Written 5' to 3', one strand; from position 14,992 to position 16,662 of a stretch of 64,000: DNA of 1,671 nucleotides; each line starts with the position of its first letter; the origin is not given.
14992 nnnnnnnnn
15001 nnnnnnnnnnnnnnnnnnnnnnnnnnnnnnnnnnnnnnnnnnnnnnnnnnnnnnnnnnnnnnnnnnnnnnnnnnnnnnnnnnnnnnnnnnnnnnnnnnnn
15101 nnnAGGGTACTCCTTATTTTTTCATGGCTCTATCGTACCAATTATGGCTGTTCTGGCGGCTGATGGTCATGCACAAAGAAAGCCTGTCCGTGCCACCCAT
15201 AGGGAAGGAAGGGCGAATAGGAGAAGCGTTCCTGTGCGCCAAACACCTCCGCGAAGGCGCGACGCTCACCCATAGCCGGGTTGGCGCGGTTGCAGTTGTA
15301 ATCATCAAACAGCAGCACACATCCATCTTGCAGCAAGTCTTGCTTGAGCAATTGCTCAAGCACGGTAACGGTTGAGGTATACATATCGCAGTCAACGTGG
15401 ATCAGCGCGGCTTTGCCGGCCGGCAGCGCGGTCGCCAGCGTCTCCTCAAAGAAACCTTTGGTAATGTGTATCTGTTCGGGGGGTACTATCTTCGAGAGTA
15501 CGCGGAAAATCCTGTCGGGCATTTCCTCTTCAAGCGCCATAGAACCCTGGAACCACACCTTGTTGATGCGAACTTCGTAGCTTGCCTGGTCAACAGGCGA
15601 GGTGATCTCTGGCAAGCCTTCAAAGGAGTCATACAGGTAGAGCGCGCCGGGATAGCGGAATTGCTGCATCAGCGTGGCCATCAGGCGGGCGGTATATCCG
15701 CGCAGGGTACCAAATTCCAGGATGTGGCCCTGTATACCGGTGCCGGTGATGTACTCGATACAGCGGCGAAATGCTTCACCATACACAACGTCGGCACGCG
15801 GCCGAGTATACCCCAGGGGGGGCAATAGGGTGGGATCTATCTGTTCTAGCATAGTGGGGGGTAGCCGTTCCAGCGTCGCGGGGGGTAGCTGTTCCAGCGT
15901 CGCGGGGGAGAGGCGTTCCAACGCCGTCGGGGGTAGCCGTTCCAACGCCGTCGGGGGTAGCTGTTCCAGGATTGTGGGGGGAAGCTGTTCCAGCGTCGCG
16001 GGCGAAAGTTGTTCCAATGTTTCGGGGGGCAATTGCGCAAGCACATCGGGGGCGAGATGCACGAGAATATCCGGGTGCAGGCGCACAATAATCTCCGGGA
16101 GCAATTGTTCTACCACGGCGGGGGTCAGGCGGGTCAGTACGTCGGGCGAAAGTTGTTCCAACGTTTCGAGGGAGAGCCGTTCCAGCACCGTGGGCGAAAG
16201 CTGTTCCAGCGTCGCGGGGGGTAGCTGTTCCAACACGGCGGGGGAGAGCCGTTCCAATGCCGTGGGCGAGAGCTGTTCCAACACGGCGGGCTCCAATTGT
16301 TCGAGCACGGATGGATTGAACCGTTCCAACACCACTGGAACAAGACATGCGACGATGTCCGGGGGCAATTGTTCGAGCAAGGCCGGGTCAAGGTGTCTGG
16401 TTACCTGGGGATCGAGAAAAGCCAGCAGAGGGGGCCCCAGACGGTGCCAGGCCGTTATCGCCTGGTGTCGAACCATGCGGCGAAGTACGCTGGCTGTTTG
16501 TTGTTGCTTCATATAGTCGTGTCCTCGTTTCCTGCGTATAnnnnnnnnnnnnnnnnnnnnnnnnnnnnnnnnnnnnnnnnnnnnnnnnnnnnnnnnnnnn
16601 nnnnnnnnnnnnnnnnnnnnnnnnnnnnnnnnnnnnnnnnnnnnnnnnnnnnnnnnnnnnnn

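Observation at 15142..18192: Split WbdD-like terminator module: HAD phosphatase, kinase and a repeat-stalked methyltransferase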

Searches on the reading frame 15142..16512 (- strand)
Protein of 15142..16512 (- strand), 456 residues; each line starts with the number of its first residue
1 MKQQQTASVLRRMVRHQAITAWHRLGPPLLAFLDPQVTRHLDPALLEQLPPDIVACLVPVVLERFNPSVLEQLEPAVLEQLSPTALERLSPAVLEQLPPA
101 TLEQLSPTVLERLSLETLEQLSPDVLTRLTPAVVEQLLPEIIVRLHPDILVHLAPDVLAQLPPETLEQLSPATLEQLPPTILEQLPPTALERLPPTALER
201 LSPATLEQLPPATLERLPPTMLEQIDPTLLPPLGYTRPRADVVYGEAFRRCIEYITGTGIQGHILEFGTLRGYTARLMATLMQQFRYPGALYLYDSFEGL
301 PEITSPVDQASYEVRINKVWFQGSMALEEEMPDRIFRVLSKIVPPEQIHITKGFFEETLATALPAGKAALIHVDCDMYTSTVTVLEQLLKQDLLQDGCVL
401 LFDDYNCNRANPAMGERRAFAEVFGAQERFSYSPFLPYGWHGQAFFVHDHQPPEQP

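Call 3: search_protein_families(library=pfam, proteins=[window:15142-16512:-], max_evalue=0.01)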
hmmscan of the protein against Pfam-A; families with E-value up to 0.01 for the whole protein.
window:15142-16512:- (456 aa): 3 families
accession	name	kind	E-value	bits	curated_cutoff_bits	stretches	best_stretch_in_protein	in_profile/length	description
PF05711.17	TylF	-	1.8e-20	73.8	23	1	247-409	78-234/264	Macrocin-O-methyltransferase (TylF)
PF13578.12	Methyltransf_24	-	2.5e-10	41.6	26.3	1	265-405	1-105/105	Methyltransferase domain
PF10109.15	Phage_TAC_7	-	1.5e-05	25.3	25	0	158-177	51-70/79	Phage tail assembly chaperone proteins, E, or 41 or 14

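Call 5: search_protein_families(library=ncbifam, proteins=[window:15142-16512:-], max_evalue=0.001)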
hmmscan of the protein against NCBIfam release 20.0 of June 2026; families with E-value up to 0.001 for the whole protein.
window:15142-16512:- (456 aa): 0 families

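Call 6: find_homologous_proteins(query=window:15142-16512:-)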
Query window:15142-16512:- (456 aa): 70 proteins with E <= 0.001 among 8000 candidates.
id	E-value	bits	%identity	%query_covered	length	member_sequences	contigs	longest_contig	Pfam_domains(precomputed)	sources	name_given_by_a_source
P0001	3.3e-298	1007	100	100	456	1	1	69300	PF10109.16,PF05711.18,PF13578.13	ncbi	-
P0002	5.6e-297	1003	93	100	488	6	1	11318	PF10109.16,PF05711.18,PF13578.13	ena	-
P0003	3.0e-105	371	52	73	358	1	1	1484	PF05711.18,PF13578.13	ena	-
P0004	3.0e-104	368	56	68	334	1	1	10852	PF05711.18,PF13578.13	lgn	-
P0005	2.4e-100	355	67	49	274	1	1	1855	PF05711.18,PF13578.13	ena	-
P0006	5.0e-100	354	63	52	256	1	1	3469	PF05711.18,PF13578.13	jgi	jgi:O-methyltransferase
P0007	1.6e-98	349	64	50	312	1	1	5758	PF05711.18,PF13578.13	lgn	-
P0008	7.9e-97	343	64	50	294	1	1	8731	PF05711.18,PF13578.13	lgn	-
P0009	1.6e-94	336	62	50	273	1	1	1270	PF05711.18,PF13578.13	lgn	-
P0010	2.2e-94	335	61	53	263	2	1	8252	PF05711.18,PF13578.13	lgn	-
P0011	3.9e-91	324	62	50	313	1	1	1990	PF05711.18,PF13578.13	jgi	jgi:hypothetical protein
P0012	4.4e-91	324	60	49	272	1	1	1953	PF05711.18,PF13578.13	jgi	jgi:O-methyltransferase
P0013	1.7e-90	322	58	50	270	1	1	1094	PF05711.18,PF13578.13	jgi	jgi:hypothetical protein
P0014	2.2e-90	322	60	52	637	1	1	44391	PF05711.18,PF13578.13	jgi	jgi:O-methyltransferase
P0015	3.9e-90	321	57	54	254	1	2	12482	PF05711.18,PF13578.13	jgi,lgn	jgi:hypothetical protein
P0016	1.0e-87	313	57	52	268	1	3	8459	PF05711.18,PF13578.13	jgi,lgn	jgi:hypothetical protein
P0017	7.9e-87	310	56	51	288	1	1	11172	PF05711.18,PF13578.13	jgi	jgi:predicted O-methyltransferase YrrM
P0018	5.6e-86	307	57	52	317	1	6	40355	PF05711.18,PF13578.13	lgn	-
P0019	2.5e-85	305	57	50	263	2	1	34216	PF05711.18,PF13578.13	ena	-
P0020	4.6e-85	304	54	57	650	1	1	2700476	PF05711.18,PF13578.13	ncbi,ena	-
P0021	1.0e-83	300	52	57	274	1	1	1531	PF05711.18,PF13578.13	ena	-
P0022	1.8e-83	299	58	47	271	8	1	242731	PF05711.18,PF13578.13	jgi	jgi:hypothetical protein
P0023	2.6e-83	299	56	54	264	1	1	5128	PF05711.18,PF13578.13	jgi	-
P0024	1.2e-81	293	57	49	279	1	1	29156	PF05711.18,PF13578.13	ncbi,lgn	-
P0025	2.9e-81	292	53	54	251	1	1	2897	PF05711.18,PF13578.13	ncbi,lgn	-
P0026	1.9e-76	276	53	52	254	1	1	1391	PF05711.18,PF13578.13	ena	-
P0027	6.1e-72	261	52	48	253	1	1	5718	PF05711.18,PF13578.13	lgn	-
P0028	7.6e-72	261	52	49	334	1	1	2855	PF05711.18,PF13578.13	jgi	jgi:hypothetical protein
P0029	2.0e-71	259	46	56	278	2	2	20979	PF05711.18,PF13578.13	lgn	-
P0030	1.3e-70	257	52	49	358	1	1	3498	PF05711.18,PF13578.13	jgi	jgi:hypothetical protein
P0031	1.9e-70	256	53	49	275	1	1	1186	PF05711.18,PF13578.13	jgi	jgi:O-methyltransferase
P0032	4.7e-69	252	46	57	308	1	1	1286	PF05711.18,PF13578.13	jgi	jgi:O-methyltransferase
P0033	5.8e-66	241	40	73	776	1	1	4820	PF05711.18,PF13578.13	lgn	-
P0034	3.0e-64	236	50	49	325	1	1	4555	PF05711.18,PF13578.13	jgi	jgi:hypothetical protein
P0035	3.5e-64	236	47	50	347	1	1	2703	PF05711.18,PF13578.13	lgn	-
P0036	1.0e-62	231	48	49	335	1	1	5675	PF05711.18,PF13578.13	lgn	-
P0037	2.4e-61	226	49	49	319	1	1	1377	PF05711.18,PF13578.13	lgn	-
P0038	3.1e-61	226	43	59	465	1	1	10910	PF00515.35,PF05711.18,PF13578.13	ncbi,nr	ncbi:MAG: hypothetical protein JWO38_2791 [Gemmataceae bacterium]|nr:hypothetical protein [Gemmatace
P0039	1.0e-60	224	41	66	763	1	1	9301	PF05711.18,PF13578.13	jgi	-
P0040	4.9e-60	222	46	52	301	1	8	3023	PF05711.18,PF13578.13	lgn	-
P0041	6.8e-60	221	49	46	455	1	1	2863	PF05711.18,PF13578.13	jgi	jgi:O-methyltransferase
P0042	1.1e-58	217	50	48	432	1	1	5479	PF05711.18,PF13578.13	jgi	jgi:tetratricopeptide (TPR) repeat protein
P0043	5.1e-58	215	47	48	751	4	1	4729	PF05711.18,PF13578.13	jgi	jgi:O-methyltransferase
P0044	1.2e-57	214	47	46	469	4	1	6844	PF05711.18,PF13578.13,PF07719.24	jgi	-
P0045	1.8e-57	213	50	46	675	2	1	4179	PF05711.18,PF13578.13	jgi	jgi:hypothetical protein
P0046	2.9e-57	213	41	66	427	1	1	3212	PF05711.18,PF13578.13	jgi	jgi:tetratricopeptide (TPR) repeat protein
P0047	1.3e-55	207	49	47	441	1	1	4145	PF05711.18,PF13578.13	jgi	jgi:tetratricopeptide (TPR) repeat protein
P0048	3.5e-54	203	47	46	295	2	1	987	PF05711.18,PF13578.13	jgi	jgi:O-methyltransferase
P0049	9.5e-53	198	39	61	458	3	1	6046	PF05711.18,PF13578.13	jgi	jgi:O-methyltransferase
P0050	2.5e-52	196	44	47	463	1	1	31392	PF05711.18,PF13578.13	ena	-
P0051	5.8e-52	195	46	49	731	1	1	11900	PF05711.18,PF13578.13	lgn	-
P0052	1.1e-51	194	43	50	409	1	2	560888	PF05711.18,PF13578.13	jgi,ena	jgi:hypothetical protein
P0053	3.4e-50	189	44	46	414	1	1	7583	PF05711.18,PF13578.13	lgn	-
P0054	1.1e-49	188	43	52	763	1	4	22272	PF05711.18,PF13578.13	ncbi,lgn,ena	-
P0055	2.1e-48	184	42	50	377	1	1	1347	PF05711.18,PF13578.13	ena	-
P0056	4.2e-48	183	42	51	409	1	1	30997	PF05711.18,PF13578.13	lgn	-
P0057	1.7e-47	181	42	49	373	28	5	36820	PF05711.18,PF13578.13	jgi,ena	-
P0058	2.0e-31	128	37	44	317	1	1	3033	PF05711.18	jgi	jgi:O-methyltransferase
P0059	2.9e-30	124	37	44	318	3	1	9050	PF05711.18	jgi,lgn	jgi:O-methyltransferase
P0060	9.1e-30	122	34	50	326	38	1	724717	PF05711.18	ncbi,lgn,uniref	ncbi:TylF/MycF/NovP-related O-methyltransferase [Bradyrhizobium oligotrophicum]|uniref:TylF/MycF/Nov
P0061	1.2e-28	118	34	50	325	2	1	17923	PF05711.18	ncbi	ncbi:MAG: TylF/MycF/NovP-related O-methyltransferase [Bradyrhizobium sp.]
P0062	4.3e-28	117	35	45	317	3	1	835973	PF05711.18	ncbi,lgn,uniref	ncbi:TylF/MycF/NovP-related O-methyltransferase [Bradyrhizobium sp. HKCCYLS20291]|uniref:TylF/MycF/N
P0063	4.3e-28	117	36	45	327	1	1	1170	PF05711.18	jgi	jgi:O-methyltransferase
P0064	6.0e-28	116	31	64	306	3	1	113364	PF05711.18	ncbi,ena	-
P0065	1.6e-27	115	35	45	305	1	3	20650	PF05711.18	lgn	-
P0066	1.7e-24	105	37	39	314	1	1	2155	PF05711.18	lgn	-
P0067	2.1e-10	58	24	58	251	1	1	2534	PF05711.18,PF13578.13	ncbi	-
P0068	3.2e-10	58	32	42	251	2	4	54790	PF05711.18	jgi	jgi:hypothetical protein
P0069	1.8e-9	55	26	73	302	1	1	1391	PF05711.18,PF13578.13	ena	-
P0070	1.9e-9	55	30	39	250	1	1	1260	PF05711.18,PF13578.13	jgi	jgi:O-methyltransferase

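Call 10: search_solved_structures(query=window:15142-16512:-, max_evalue=1)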
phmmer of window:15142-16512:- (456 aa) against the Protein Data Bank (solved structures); distinct sequences matched with E-value up to 1: 18.
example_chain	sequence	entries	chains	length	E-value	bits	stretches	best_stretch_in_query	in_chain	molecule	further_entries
2wk1_A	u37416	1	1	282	4.5e-12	48.9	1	246-422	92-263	NOVP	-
5i10_A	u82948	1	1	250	5.5e-12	48.6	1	248-413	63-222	Probable O-methyltransferase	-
4cdz_A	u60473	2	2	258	5.6e-12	48.6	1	248-413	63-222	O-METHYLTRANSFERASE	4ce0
9zem_A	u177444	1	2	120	5.2e-11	45.4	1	73-184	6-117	HeliScrew4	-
4x7y_B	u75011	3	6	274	1.7e-08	37.1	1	248-416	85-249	Mycinamicin III 3''-O-methyltransferase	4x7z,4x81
4x7v_A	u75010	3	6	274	1.7e-08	37.1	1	248-416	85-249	Mycinamicin III 3''-O-methyltransferase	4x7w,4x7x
4x7u_A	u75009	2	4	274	2.9e-08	36.3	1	248-416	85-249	Mycinamicin III 3''-O-methyltransferase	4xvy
4xvz_A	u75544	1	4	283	3.2e-08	36.2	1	248-416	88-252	Mycinamicin III 3''-O-methyltransferase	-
4pq8_A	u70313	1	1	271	0.0011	21.2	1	82-218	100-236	DESIGNED PROTEIN OR465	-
4r5d_A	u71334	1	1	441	0.0025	20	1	80-218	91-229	Leucine rich repeat protein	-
4r6g_A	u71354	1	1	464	0.0049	19.1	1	121-218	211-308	leucine rich repeats DLRR_K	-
4r5c_A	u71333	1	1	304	0.031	16.5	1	100-218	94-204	Leucine rich repeat protein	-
4xgo_A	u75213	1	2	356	0.22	13.6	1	148-238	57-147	Anopheles Plasmodium-responsive Leucine-rich repeat protein 1B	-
7u9j_A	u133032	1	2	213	0.27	13.4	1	97-189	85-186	Isoform 3 of Mesothelin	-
8fsl_E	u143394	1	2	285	0.41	12.7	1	97-189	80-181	Mesothelin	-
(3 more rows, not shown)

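Call 12: find_encoding_contigs(protein=P0020, flank=10000, max_places=3)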
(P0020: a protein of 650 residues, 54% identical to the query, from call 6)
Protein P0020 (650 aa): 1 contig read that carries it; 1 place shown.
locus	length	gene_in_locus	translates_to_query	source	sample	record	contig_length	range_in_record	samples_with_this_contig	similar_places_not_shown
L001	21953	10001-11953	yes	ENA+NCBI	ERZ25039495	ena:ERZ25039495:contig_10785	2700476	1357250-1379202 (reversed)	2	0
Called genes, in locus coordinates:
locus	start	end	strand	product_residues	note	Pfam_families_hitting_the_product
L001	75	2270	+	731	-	-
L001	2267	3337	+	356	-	PF04321:RmlD_sub_bind, PF05368:NmrA, PF01073:3Beta_HSD, PF01370:Epimerase, PF02719:Polysacc_synt_2, PF07993:NAD_binding_4, PF13460:NAD_binding_10, PF16363:GDP_Man_Dehyd, +2 more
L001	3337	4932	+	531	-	PF01467:CTP_transf_like, PF00294:PfkB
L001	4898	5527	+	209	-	PF13580:SIS_2, PF01380:SIS (faint)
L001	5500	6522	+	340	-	PF01073:3Beta_HSD, PF01370:Epimerase, PF02719:Polysacc_synt_2 (weak), PF04321:RmlD_sub_bind, PF05368:NmrA, PF07993:NAD_binding_4, PF13460:NAD_binding_10, PF16363:GDP_Man_Dehyd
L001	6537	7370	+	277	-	PF13292:DXP_synthase_N, PF00456:Transketolase_N, PF00676:E1_dh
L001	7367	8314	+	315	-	PF02779:Transket_pyr, PF02780:Transketolase_C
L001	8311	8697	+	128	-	PF08240:ADH_N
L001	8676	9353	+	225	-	PF16912:Glu_dehyd_C (weak), PF00107:ADH_zinc_N, PF13602:ADH_zinc_N_2 (weak)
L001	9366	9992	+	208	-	-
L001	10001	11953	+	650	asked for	PF05711:TylF, PF13578:Methyltransf_24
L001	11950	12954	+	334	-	PF01370:Epimerase, PF04321:RmlD_sub_bind, PF16363:GDP_Man_Dehyd, PF07993:NAD_binding_4 (weak)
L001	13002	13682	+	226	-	PF01209:Ubie_methyltran (weak), PF13489:Methyltransf_23, PF02353:CMAS (weak), PF07021:MetW (weak), PF13649:Methyltransf_25, PF13847:Methyltransf_31, PF08241:Methyltransf_11, PF08242:Methyltransf_12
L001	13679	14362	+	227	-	PF13489:Methyltransf_23 (faint), PF08241:Methyltransf_11, PF08242:Methyltransf_12 (weak), PF13649:Methyltransf_25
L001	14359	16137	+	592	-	PF02543:Carbam_trans_N, PF00814:TsaD (faint), PF16861:Carbam_trans_C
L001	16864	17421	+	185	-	-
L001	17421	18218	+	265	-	-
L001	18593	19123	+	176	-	PF04321:RmlD_sub_bind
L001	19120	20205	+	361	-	PF04989:RMNT_CmcI, PF13578:Methyltransf_24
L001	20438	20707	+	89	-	-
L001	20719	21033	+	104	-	PF13578:Methyltransf_24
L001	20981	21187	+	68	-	-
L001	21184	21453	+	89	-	PF00535:Glycos_transf_2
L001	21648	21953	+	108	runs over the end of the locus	-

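Call 13: find_encoding_contigs(protein=P0001, flank=2000, max_places=3)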
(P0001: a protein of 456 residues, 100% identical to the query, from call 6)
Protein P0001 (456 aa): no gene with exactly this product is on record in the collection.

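Call 21: find_encoding_contigs(protein=P0004, flank=10000, max_places=2)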
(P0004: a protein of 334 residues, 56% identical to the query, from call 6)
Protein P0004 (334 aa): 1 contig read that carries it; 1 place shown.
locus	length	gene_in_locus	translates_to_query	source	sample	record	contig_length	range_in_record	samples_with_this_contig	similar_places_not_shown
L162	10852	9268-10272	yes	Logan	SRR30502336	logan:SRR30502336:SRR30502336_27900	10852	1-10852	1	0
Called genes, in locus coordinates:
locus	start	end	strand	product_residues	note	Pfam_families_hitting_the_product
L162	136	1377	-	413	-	PF13433:Peripla_BP_5, PF13458:Peripla_BP_6, PF01094:ANF_receptor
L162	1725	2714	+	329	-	PF01073:3Beta_HSD, PF01370:Epimerase, PF02719:Polysacc_synt_2, PF04321:RmlD_sub_bind, PF05368:NmrA, PF07993:NAD_binding_4, PF13460:NAD_binding_10, PF16363:GDP_Man_Dehyd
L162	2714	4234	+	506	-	PF01467:CTP_transf_like, PF00294:PfkB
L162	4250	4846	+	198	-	PF13580:SIS_2, PF01380:SIS (faint)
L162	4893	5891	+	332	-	PF01073:3Beta_HSD, PF01370:Epimerase, PF02719:Polysacc_synt_2, PF04321:RmlD_sub_bind, PF05368:NmrA, PF07993:NAD_binding_4 (faint), PF13460:NAD_binding_10, PF16363:GDP_Man_Dehyd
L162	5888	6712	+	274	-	PF00456:Transketolase_N, PF13292:DXP_synthase_N, PF00676:E1_dh (weak)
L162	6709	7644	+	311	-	PF02779:Transket_pyr, PF02780:Transketolase_C, PF22613:Transketolase_C_1 (weak)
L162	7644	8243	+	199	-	-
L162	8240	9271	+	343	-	PF01636:APH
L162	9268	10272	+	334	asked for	PF05711:TylF, PF13578:Methyltransf_24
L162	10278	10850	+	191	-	?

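Call 22: find_encoding_contigs(protein=P0002, flank=10000, max_places=2)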
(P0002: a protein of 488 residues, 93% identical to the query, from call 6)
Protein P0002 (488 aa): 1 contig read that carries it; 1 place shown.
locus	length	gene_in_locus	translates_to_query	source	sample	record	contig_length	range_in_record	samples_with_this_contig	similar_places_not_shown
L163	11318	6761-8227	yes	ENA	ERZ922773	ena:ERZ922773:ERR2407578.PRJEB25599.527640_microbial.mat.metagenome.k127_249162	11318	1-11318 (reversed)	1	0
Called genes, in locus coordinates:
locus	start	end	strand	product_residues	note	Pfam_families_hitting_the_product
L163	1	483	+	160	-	?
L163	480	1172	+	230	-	PF00702:Hydrolase, PF13419:HAD_2 (weak), PF13242:Hydrolase_like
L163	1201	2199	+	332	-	PF01073:3Beta_HSD, PF01370:Epimerase, PF02719:Polysacc_synt_2 (weak), PF04321:RmlD_sub_bind, PF05368:NmrA, PF07993:NAD_binding_4 (faint), PF13460:NAD_binding_10, PF16363:GDP_Man_Dehyd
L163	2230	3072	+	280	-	PF13292:DXP_synthase_N (faint), PF00456:Transketolase_N, PF00676:E1_dh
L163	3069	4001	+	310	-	PF02779:Transket_pyr, PF02780:Transketolase_C, PF22613:Transketolase_C_1 (weak)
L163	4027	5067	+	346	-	PF08240:ADH_N, PF16912:Glu_dehyd_C (weak), PF00107:ADH_zinc_N, PF13602:ADH_zinc_N_2 (weak)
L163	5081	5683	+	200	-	-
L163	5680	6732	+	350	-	PF01636:APH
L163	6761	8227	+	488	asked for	PF10109:Phage_TAC_7 (faint), PF05711:TylF, PF13578:Methyltransf_24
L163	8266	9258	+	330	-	PF01370:Epimerase, PF04321:RmlD_sub_bind (weak), PF16363:GDP_Man_Dehyd, PF07993:NAD_binding_4 (weak)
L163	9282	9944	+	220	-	PF13489:Methyltransf_23 (weak), PF13847:Methyltransf_31, PF08241:Methyltransf_11, PF08242:Methyltransf_12, PF13649:Methyltransf_25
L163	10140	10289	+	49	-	-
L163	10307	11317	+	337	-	?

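Call 23: find_encoding_contigs(protein=P0014, flank=10000, max_places=2)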
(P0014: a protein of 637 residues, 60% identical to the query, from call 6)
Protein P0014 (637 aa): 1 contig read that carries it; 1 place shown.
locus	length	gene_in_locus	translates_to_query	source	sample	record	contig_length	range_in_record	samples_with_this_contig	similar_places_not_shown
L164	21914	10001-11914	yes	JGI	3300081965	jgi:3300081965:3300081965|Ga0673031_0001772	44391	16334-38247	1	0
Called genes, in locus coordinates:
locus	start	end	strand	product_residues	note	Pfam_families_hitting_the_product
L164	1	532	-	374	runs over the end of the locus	PF01636:APH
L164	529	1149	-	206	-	-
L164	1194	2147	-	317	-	PF02779:Transket_pyr, PF02780:Transketolase_C, PF22613:Transketolase_C_1 (weak)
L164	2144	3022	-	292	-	PF13292:DXP_synthase_N, PF00456:Transketolase_N, PF00676:E1_dh (weak)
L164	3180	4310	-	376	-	PF01073:3Beta_HSD, PF01370:Epimerase, PF02719:Polysacc_synt_2 (weak), PF04321:RmlD_sub_bind, PF05368:NmrA, PF16363:GDP_Man_Dehyd, PF13460:NAD_binding_10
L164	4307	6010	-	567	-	PF00294:PfkB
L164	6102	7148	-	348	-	PF01073:3Beta_HSD, PF01370:Epimerase, PF02719:Polysacc_synt_2, PF04321:RmlD_sub_bind, PF05368:NmrA, PF16363:GDP_Man_Dehyd, PF13460:NAD_binding_10, PF07993:NAD_binding_4, +1 more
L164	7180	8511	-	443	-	PF00005:ABC_tran, PF13304:AAA_21 (faint)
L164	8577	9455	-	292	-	PF01061:ABC2_membrane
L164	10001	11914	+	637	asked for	PF05711:TylF, PF13578:Methyltransf_24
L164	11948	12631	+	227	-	-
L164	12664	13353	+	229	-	PF13489:Methyltransf_23, PF13847:Methyltransf_31, PF08241:Methyltransf_11, PF08242:Methyltransf_12, PF13649:Methyltransf_25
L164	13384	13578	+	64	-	PF19451:DUF5989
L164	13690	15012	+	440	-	PF00657:Lipase_GDSL (weak)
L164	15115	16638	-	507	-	PF00953:Glycos_transf_4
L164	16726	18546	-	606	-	PF13231:PMT_2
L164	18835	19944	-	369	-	PF04230:PS_pyruv_trans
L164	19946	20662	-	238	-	PF13489:Methyltransf_23, PF13847:Methyltransf_31 (weak), PF08241:Methyltransf_11, PF08242:Methyltransf_12, PF13649:Methyltransf_25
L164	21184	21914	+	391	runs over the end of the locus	PF13439:Glyco_transf_4, PF13477:Glyco_trans_4_2, PF13579:Glyco_trans_4_4, PF20706:GT4-conflict (weak), PF00534:Glycos_transf_1, PF13692:Glyco_trans_1_4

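Call 39: predict_structure(alignment_id=A2)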
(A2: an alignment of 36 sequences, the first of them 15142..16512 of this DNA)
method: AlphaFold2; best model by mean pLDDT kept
length: 456 residues; sequences in the alignment: 36
mean_pLDDT: 85.3   pTM: 0.73
mean pLDDT of the five models: 85.3, 82.5, 80.8, 80.0, 78.6
residues with pLDDT >= 90: 229; 70-90: 156; 50-70: 53; < 50: 18
segments of 3 or more residues with pLDDT < 50: 1-4, 28-36, 38-41
pLDDT, mean of each block of 10 residues (from residue 1): 50 60 51 46 59 72 79 84 83 87 84 84 80 69 71 79 82 86 88 92 94 95 96 93 97 98 97 98 98 93 92 88 93 98 98 95 97 93 97 98 79 86 96 95 96 71
secondary structure, 60 per line:
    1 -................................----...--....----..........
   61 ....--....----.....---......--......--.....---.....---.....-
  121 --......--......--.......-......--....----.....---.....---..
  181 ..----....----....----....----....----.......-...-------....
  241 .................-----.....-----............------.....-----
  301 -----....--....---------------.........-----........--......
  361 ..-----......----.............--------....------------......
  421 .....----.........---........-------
elements in order: H2-33 H43-46 H51-64 H67-70 H75-79 H83-88 H91-96 H99-103 H107-111 H115-119 H123-128 H131-136 H139-145 H147-152 H155-158 H163-167 H171-175 H179-182 H187-190 H195-198 H203-206 H211-214 H219-225 H237-257 E263-267 H273-284 E291-295 H306-309 H312-315 H331-339 E348-352 H355-362 E368-373 H378-390 E399-402 H415-425 E430-438 E442-449
